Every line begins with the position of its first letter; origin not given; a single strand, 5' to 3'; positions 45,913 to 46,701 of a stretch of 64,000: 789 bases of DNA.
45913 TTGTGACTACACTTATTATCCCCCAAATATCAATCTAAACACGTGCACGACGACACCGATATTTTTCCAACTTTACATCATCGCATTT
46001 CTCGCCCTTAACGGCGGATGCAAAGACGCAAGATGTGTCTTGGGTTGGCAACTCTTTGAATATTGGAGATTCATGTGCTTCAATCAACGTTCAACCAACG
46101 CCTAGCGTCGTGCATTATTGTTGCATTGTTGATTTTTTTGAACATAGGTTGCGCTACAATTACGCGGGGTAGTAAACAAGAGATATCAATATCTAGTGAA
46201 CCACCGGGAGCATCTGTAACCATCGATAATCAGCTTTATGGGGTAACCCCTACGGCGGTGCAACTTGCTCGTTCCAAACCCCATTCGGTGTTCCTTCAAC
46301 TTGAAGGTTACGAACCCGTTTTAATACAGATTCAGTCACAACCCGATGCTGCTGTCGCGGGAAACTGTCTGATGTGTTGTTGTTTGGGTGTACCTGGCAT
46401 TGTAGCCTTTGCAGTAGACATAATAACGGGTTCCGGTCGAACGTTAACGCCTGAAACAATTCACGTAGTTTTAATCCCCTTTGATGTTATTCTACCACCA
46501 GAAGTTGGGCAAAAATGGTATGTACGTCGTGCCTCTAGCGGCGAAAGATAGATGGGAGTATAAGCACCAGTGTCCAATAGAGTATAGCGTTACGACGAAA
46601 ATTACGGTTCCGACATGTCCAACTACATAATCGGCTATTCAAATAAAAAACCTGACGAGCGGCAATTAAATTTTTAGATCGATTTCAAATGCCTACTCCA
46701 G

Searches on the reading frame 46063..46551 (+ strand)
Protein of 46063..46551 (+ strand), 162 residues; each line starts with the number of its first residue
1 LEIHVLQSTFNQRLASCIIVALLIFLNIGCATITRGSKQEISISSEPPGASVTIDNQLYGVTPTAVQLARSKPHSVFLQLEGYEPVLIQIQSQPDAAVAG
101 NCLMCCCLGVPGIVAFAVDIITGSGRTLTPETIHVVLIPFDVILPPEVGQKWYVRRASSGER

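Call 13: search_protein_families(library=pfam, proteins=[window:46063-46551:+], max_evalue=0.001)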
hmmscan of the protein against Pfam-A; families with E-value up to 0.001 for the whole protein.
window:46063-46551:+ (162 aa): 1 family
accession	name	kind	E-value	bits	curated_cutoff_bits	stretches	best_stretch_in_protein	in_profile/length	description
PF08308.17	PEGA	-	5.1e-12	46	20.8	1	40-95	3-58/71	PEGA domain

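Call 76: search_protein_families(library=padloc, proteins=[window:46063-46551:+], max_evalue=0.00001)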
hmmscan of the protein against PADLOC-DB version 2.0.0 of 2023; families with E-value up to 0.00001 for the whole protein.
window:46063-46551:+ (162 aa): 0 families
